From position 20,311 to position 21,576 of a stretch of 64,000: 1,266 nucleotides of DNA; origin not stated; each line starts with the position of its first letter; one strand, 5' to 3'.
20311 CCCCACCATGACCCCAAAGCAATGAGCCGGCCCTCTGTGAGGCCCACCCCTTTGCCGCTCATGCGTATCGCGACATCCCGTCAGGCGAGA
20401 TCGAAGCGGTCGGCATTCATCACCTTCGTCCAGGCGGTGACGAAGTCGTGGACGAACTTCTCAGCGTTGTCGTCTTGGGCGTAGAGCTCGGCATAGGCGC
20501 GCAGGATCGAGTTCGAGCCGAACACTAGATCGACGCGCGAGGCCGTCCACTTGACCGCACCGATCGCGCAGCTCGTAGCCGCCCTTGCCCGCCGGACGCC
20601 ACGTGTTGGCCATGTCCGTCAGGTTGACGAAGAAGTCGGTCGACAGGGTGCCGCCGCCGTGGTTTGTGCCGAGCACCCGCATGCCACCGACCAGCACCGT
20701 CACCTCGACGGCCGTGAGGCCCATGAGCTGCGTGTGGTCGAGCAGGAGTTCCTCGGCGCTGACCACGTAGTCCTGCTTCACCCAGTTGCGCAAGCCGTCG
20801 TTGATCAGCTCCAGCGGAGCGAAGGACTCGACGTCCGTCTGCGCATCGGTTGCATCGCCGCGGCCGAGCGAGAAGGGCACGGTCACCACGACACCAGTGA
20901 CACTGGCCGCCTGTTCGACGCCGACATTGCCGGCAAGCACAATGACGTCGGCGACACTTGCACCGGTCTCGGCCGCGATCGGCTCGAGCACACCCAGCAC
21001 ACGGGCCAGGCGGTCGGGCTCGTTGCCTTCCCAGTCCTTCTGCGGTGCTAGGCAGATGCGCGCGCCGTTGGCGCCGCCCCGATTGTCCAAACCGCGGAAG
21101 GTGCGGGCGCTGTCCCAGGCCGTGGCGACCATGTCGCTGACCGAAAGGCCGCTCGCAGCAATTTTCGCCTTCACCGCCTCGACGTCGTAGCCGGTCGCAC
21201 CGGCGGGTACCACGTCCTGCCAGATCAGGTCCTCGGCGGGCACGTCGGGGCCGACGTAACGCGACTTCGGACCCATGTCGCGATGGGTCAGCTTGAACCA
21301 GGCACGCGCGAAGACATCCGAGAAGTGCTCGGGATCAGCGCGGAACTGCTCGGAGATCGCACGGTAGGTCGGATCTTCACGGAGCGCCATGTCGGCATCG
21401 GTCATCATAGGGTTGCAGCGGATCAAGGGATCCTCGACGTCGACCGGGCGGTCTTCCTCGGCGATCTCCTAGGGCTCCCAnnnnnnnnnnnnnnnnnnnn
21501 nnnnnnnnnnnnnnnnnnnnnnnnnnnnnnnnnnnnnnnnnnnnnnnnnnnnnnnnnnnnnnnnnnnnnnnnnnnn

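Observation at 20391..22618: katG broken across at least 5 frames but retains a perfect palindromic operator in its promoter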

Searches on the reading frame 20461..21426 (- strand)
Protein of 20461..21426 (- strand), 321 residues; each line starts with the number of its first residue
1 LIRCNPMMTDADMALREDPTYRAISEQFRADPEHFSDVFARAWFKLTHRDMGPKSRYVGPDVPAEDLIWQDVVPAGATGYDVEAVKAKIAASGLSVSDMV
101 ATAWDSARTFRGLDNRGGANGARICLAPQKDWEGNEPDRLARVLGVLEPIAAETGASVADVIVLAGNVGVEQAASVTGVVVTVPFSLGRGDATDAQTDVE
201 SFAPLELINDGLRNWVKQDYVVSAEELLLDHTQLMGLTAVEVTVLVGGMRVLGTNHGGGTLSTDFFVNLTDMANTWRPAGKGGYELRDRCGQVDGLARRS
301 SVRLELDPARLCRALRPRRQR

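Call 6: find_homologous_proteins(query=window:20461-21426:-, max_evalue=1e-20)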
Query window:20461-21426:- (321 aa): 8000 proteins with E <= 1e-20 among 8000 candidates; the best 120 are listed.
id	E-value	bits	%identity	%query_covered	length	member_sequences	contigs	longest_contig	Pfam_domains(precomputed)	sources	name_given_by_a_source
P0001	6.0e-207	704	100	98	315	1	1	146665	PF00141.29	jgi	-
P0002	1.6e-146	506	75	95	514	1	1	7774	PF00141.29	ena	-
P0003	1.2e-144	500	73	95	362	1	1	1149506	PF00141.29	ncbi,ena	-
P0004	1.6e-144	499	73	95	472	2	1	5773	PF00141.29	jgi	jgi:catalase-peroxidase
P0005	1.9e-144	499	75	93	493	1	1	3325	PF00141.29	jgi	jgi:catalase-peroxidase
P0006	6.0e-144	497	71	100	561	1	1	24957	PF00141.29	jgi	jgi:catalase-peroxidase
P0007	1.9e-142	492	75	90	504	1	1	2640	PF00141.29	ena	-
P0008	8.5e-142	490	76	90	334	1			PF00141.29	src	-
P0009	1.0e-141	490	77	90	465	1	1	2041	PF00141.29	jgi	-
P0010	1.7e-141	489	76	89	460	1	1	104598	PF00141.29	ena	-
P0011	2.3e-141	489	74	93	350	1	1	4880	PF00141.29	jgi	-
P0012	2.8e-141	488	76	90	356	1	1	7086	PF00141.29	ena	-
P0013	2.9e-141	488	74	90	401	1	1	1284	PF00141.29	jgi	jgi:catalase-peroxidase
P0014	3.6e-141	488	74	93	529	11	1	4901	PF00141.29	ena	-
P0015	3.9e-141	488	72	95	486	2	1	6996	PF00141.29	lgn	-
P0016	5.6e-141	487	76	90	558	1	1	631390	PF00141.29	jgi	jgi:catalase-peroxidase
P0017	8.5e-141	487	72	95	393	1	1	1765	PF00141.29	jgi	jgi:catalase-peroxidase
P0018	1.3e-140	486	72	95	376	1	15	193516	PF00141.29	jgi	jgi:catalase-peroxidase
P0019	1.6e-140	486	76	90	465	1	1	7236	PF00141.29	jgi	-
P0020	1.6e-140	486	75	90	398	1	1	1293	PF00141.29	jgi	jgi:catalase-peroxidase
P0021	2.1e-140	486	74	90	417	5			PF00141.29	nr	nr:catalase-peroxidase [Ottowia sp.]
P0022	2.1e-140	486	75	93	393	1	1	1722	PF00141.29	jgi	-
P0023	3.3e-140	485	73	93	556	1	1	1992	PF00141.29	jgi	jgi:catalase-peroxidase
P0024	5.3e-140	484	72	95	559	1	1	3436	PF00141.29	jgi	jgi:catalase-peroxidase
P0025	6.9e-140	484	74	90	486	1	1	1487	PF00141.29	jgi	jgi:catalase-peroxidase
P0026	7.5e-140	484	71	95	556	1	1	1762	PF00141.29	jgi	jgi:catalase-peroxidase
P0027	1.0e-139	483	70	95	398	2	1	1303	PF00141.29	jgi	jgi:catalase-peroxidase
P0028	2.0e-139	482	73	94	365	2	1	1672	PF00141.29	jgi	jgi:catalase-peroxidase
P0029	2.2e-139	482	73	93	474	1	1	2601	PF00141.29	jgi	jgi:catalase-peroxidase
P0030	2.3e-139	482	69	99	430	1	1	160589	PF00141.29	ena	-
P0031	2.6e-139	482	71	95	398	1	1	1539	PF00141.29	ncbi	-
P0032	3.2e-139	482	74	90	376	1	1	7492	PF00141.29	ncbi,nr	ncbi:MAG: catalase-peroxidase, partial [Gammaproteobacteria bacterium]|nr:catalase-peroxidase [Gamma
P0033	3.5e-139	482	73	95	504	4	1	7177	PF00141.29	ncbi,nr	ncbi:MAG: catalase/peroxidase HPI, partial [Sphingomonadales bacterium]|nr:catalase/peroxidase HPI [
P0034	4.2e-139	481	71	95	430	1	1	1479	PF00141.29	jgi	jgi:catalase-peroxidase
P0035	4.8e-139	481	76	90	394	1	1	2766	PF00141.29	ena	-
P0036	5.9e-139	481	75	91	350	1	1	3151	PF00141.29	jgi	jgi:catalase-peroxidase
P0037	7.5e-139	480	70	95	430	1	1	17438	PF00141.29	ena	-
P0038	8.1e-139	480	73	90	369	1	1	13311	PF00141.29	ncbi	ncbi:MAG: catalase-peroxidase, partial [Chromatiales bacterium]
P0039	8.7e-139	480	71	95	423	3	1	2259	PF00141.29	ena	-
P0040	8.8e-139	480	73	90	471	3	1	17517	PF00141.29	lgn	-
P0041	9.0e-139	480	75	90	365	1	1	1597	PF00141.29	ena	-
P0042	1.1e-138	480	72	93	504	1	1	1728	PF00141.29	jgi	jgi:catalase-peroxidase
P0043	1.2e-138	480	70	95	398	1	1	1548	PF00141.29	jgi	jgi:catalase-peroxidase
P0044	1.6e-138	479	71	95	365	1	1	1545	PF00141.29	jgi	jgi:catalase-peroxidase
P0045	1.6e-138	479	73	94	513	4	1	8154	PF00141.29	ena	-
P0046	1.7e-138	479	73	90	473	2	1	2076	PF00141.29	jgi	jgi:catalase-peroxidase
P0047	1.8e-138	479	71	95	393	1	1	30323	PF00141.29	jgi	jgi:catalase-peroxidase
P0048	1.8e-138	479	72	93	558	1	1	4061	PF00141.29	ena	-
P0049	2.3e-138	479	74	90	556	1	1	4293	PF00141.29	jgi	jgi:catalase-peroxidase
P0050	2.7e-138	479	74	90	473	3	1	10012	PF00141.29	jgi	jgi:catalase-peroxidase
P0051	2.7e-138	479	73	90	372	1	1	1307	PF00141.29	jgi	jgi:catalase-peroxidase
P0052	2.7e-138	479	73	93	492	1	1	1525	PF00141.29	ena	-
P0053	2.8e-138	479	73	94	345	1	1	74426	PF00141.29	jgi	jgi:catalase-peroxidase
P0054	2.9e-138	479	74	90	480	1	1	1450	PF00141.29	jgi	jgi:catalase-peroxidase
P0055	2.9e-138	479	74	90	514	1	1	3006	PF00141.29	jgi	jgi:catalase-peroxidase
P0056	3.1e-138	478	73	90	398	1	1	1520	PF00141.29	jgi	jgi:catalase-peroxidase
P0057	3.3e-138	478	73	95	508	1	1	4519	PF00141.29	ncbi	ncbi:MAG: catalase/peroxidase HPI, partial [Polyangiales bacterium]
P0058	3.6e-138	478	71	95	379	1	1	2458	PF00141.29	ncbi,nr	ncbi:MAG TPA: peroxidase family protein, partial [Burkholderiaceae bacterium]|nr:peroxidase family p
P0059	3.7e-138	478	73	90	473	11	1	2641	PF00141.29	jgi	jgi:catalase-peroxidase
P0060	3.7e-138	478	72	95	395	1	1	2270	PF00141.29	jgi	jgi:catalase-peroxidase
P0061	3.8e-138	478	73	93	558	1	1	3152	PF00141.29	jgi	jgi:catalase-peroxidase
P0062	4.0e-138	478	71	95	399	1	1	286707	PF00141.29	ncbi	-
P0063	5.0e-138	478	72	93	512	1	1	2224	PF00141.29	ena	-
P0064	6.1e-138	477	74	88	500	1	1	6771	PF00141.29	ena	-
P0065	6.6e-138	477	70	95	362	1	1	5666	PF00141.29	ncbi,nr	ncbi:MAG: catalase-peroxidase, partial [Acidimicrobiales bacterium]|nr:catalase-peroxidase [Acidimic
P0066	7.0e-138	477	70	95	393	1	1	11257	PF00141.29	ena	-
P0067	7.0e-138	477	75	90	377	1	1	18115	PF00141.29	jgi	jgi:catalase-peroxidase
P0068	7.3e-138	477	71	95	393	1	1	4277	PF00141.29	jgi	jgi:catalase-peroxidase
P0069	7.3e-138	477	72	93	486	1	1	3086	PF00141.29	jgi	jgi:catalase-peroxidase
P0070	7.7e-138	477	71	95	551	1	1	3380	PF00141.29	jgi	jgi:catalase-peroxidase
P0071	7.9e-138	477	71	95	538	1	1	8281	PF00141.29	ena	-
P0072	8.1e-138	477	73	93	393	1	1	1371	PF00141.29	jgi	jgi:catalase-peroxidase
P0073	9.2e-138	477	72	93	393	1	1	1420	PF00141.29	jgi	jgi:catalase-peroxidase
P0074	1.1e-137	477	75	89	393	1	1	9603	PF00141.29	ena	-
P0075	1.1e-137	477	72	93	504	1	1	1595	PF00141.29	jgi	-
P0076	1.1e-137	477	74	90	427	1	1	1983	PF00141.29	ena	-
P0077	1.1e-137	477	73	90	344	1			PF00141.29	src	-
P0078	1.3e-137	476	74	89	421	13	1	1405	PF00141.29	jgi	jgi:catalase-peroxidase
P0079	1.3e-137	476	71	95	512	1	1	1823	PF00141.29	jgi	-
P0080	1.6e-137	476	74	93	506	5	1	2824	PF00141.29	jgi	jgi:catalase-peroxidase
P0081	1.6e-137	476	73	93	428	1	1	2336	PF00141.29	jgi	jgi:catalase-peroxidase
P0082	1.6e-137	476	72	93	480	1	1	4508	PF00141.29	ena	-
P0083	1.7e-137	476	71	93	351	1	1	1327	PF00141.29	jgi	jgi:catalase-peroxidase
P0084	1.8e-137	476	72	94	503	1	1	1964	PF00141.29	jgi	jgi:catalase-peroxidase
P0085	2.0e-137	476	75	88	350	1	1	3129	PF00141.29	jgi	jgi:catalase-peroxidase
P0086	2.1e-137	476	73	93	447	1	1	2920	PF00141.29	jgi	jgi:catalase-peroxidase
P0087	2.5e-137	475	72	93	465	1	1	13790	PF00141.29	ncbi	-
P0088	3.1e-137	475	72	95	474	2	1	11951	PF00141.29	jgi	jgi:catalase-peroxidase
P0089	3.1e-137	475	71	94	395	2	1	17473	PF00141.29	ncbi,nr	ncbi:MAG: catalase-peroxidase, partial [Alphaproteobacteria bacterium]|nr:catalase-peroxidase [Alpha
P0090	3.3e-137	475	71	95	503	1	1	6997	PF00141.29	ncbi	-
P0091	3.3e-137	475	73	90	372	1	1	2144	PF00141.29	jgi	jgi:catalase-peroxidase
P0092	3.4e-137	475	71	94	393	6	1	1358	PF00141.29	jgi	jgi:catalase-peroxidase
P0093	3.5e-137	475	71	95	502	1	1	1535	PF00141.29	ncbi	ncbi:MAG: catalase/peroxidase HPI, partial [Rhodobacterales bacterium 12-64-8]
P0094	3.6e-137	475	74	89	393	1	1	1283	PF00141.29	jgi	jgi:catalase-peroxidase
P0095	3.7e-137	475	70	95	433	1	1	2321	PF00141.29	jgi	jgi:catalase-peroxidase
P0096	3.7e-137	475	74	90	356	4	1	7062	PF00141.29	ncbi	ncbi:MAG: peroxidase family protein, partial [Sedimenticolaceae bacterium]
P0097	3.9e-137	475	74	90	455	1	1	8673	PF00141.29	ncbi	ncbi:MAG: peroxidase family protein, partial [Sedimenticolaceae bacterium]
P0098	4.0e-137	475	74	90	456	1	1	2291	PF00141.29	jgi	jgi:catalase-peroxidase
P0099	4.6e-137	475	76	90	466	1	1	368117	PF00141.29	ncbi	-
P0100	4.8e-137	475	72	90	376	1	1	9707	PF00141.29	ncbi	ncbi:MAG: catalase-peroxidase, partial [Gammaproteobacteria bacterium]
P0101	5.2e-137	474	71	95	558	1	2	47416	PF00141.29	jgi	-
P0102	5.4e-137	474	72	93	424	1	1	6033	PF00141.29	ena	-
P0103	5.7e-137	474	72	95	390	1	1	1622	PF00141.29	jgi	jgi:catalase-peroxidase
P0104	6.1e-137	474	71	95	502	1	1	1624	PF00141.29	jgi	jgi:catalase-peroxidase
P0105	6.6e-137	474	72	93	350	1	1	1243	PF00141.29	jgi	jgi:catalase-peroxidase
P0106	6.7e-137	474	72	94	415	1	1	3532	PF00141.29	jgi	jgi:catalase-peroxidase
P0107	6.9e-137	474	73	90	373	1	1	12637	PF00141.29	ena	-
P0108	7.0e-137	474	73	90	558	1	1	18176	PF00141.29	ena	-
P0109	8.7e-137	474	72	94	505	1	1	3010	PF00141.29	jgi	jgi:catalase-peroxidase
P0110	1.0e-136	473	74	90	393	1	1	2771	PF00141.29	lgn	-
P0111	1.0e-136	473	73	88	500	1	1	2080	PF00141.29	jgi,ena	-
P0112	1.1e-136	473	71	95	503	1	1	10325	PF00141.29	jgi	jgi:catalase-peroxidase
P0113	1.2e-136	473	70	95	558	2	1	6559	PF00141.29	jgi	jgi:catalase-peroxidase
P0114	1.3e-136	473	71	95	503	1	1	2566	PF00141.29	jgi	-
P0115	1.3e-136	473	73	92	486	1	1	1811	PF00141.29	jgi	jgi:catalase-peroxidase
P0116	1.3e-136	473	71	95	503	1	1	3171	PF00141.29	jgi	-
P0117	1.3e-136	473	71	95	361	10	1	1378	PF00141.29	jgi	jgi:catalase-peroxidase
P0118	1.3e-136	473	71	93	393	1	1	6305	PF00141.29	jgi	jgi:catalase-peroxidase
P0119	1.4e-136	473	72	93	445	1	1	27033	PF00141.29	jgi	jgi:catalase-peroxidase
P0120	1.5e-136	473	71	95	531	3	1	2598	PF00141.29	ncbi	ncbi:MAG: catalase/peroxidase HPI, partial [Gammaproteobacteria bacterium]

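Call 7: search_protein_families(library=pfam, proteins=[window:20461-21426:-])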
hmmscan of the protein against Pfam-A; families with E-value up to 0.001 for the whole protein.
window:20461-21426:- (321 aa): 1 family
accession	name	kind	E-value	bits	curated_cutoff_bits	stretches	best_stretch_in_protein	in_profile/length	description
PF00141.28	peroxidase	-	7.3e-26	91.9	27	1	40-265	5-163/237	Peroxidase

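Call 8: find_encoding_contigs(protein=P0001, flank=10000, max_places=4)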
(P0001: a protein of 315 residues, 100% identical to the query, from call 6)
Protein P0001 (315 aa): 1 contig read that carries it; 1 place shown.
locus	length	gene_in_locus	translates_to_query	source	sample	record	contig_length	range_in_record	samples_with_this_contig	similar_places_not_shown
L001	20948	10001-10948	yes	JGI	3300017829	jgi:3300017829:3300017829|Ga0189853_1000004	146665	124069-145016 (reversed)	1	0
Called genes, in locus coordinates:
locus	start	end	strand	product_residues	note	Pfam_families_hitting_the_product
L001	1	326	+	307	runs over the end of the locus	PF00389:2-Hacid_dh, PF02826:2-Hacid_dh_C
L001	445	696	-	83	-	PF00848:Ring_hydroxyl_A (weak)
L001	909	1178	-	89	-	-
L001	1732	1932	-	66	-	-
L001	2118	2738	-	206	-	PF08713:DNA_alkylation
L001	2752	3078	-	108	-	-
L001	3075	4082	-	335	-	PF14226:DIOX_N (weak), PF03171:2OG-FeII_Oxy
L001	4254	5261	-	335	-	PF03171:2OG-FeII_Oxy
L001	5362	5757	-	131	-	PF13686:DrsE_2 (faint), PF02635:DsrE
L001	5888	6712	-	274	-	PF00899:ThiF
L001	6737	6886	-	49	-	-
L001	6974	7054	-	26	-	PF06906:DUF1272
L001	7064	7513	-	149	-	PF22769:DCD, PF00692:dUTPase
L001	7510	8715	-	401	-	PF02441:Flavoprotein, PF04127:DFP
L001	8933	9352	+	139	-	-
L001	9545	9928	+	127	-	PF00141:peroxidase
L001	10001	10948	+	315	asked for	PF00141:peroxidase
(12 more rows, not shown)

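Call 9: find_related_loci(query=window:20461-21426:-, collection=genome_contigs, flank=6000)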
Query window:20461-21426:- (321 aa) in genome_contigs; peptide patterns used: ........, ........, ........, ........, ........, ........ (x = any residue, [..] = any of these).
600 stretches matched a pattern (row limit reached: there are more); 593 encode a relative of the query (tblastn E <= 1e-3); the best 80 are kept; 80 distinct loci.
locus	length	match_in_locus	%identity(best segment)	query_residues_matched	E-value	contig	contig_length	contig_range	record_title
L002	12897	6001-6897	77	2-290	5e-149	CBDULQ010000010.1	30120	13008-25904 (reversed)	MAG TPA_asm: uncultured Gammaproteobacteria bacterium isolate SRR18550247_metabat2_13 genome assembly, contig: ERZ250748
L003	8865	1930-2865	73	2-306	2e-148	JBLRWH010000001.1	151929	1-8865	MAG: Gammaproteobacteria bacterium isolate TamC05-06 NODE_13_length_151929_cov_17.289562, whole genome shotgun sequence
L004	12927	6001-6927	75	2-299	4e-148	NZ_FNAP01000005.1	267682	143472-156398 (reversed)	Rhodospira trueperi strain ATCC 700224, whole genome shotgun sequence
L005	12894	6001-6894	74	2-289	8e-148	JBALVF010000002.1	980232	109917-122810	MAG: Cycloclasticus sp. isolate 5NakV-01 NODE_3_length_980232_cov_704.556283, whole genome shotgun sequence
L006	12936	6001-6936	73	2-306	2e-147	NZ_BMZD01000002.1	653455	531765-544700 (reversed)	Novosphingobium arvoryzae strain KCTC 32422 sequence02, whole genome shotgun sequence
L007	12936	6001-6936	71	2-306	3e-147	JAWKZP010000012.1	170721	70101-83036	MAG: Pseudomonadales bacterium isolate ABC1.202 ABC1.202.fa-12, whole genome shotgun sequence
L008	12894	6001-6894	74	2-289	4e-147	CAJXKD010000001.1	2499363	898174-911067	MAG TPA_asm: uncultured Rhodospirillales bacterium isolate SRR6201692_bin.10_MetaBAT_v2.12.1_MAG genome assembly, contig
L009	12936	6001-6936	71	2-306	1e-146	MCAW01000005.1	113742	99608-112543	Methylophilales bacterium LSUCC0135 Ga0101429_105, whole genome shotgun sequence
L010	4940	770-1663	75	2-289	2e-148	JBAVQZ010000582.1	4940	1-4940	MAG: Paracoccaceae bacterium isolate MFD01051_ilm_asm_bin15 k127_107568, whole genome shotgun sequence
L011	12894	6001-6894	75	2-289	2e-146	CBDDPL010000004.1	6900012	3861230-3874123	MAG: Denitrobaculum sp. isolate 3be665f0-f184-4678-b6b7-05c68c88e287 genome assembly, contig: chromosome_2, whole genome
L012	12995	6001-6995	72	2-320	4e-146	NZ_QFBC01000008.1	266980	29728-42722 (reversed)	Metarhizobium album strain NS-104 Scaffold8, whole genome shotgun sequence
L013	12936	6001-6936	70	2-306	2e-145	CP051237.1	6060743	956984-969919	MAG: Pararhizobium sp. isolate ih9 chromosome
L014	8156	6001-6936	72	2-306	1e-145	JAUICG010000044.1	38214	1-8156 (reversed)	MAG: Gammaproteobacteria bacterium isolate 7_bin.18 NODE_1314_length_38214_cov_1.776512, whole genome shotgun sequence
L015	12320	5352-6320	68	2-315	1e-145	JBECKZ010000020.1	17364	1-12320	MAG: Thiohalomonadales bacterium isolate ETDI88 k127_3627810, whole genome shotgun sequence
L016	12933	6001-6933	71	3-306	2e-145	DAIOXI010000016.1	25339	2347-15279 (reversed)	MAG TPA_asm: Albidovulum sp. isolate CTOTU46461 NODE_480_length_25339_cov_3.233982, whole genome shotgun sequence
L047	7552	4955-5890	70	2-306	3e-142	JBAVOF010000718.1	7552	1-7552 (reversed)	MAG: Polyangiales bacterium isolate MFD02366_ilm_asm_bin8 k127_122255, whole genome shotgun sequence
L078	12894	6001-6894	71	2-289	3e-140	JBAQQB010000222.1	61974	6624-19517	MAG: Saprospiraceae bacterium isolate MFD03278_ilm_asm_bin14 k127_84073, whole genome shotgun sequence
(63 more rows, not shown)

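Call 61: find_encoding_contigs(protein=P0016, flank=5000, max_places=2)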
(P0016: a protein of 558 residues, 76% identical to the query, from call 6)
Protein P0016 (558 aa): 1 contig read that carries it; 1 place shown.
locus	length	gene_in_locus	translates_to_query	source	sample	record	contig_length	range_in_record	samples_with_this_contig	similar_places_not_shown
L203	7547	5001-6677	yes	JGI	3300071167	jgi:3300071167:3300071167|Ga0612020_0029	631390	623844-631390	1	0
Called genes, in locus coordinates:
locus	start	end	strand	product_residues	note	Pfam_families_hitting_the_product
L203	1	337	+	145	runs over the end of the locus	PF00582:Usp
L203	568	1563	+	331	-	PF00291:PALP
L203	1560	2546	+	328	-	PF02423:OCD_Mu_crystall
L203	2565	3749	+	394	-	PF01321:Creatinase_N, PF00557:Peptidase_M24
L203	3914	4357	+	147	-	PF01475:FUR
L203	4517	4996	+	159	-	PF00141:peroxidase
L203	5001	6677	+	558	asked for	PF00141:peroxidase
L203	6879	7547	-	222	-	?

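Call 62: find_encoding_contigs(protein=P0003, flank=5000, max_places=2)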
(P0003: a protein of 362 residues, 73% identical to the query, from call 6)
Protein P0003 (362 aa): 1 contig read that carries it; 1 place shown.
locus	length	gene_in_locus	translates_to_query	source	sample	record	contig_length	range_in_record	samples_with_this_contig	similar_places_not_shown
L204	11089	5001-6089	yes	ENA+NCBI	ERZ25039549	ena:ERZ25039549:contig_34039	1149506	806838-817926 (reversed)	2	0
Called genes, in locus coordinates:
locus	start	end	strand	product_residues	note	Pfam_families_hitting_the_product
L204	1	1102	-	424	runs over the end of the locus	PF07690:MFS_1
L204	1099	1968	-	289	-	PF03328:HpcH_HpaI, PF15617:C-C_Bond_Lyase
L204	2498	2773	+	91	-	-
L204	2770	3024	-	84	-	-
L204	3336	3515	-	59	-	PF04964:Flp_Fap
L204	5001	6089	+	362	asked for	PF00141:peroxidase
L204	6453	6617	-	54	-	-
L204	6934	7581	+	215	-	PF00941:FAD_binding_5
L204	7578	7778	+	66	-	-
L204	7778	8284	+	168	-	PF00111:Fer2, PF13085:Fer2_3 (weak), PF01799:Fer2_2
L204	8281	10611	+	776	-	PF01315:Ald_Xan_dh_C, PF02738:MoCoBD_1, PF20256:MoCoBD_2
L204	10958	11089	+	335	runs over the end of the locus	PF00355:Rieske, PF19298:KshA_C (faint), PF19112:VanA_C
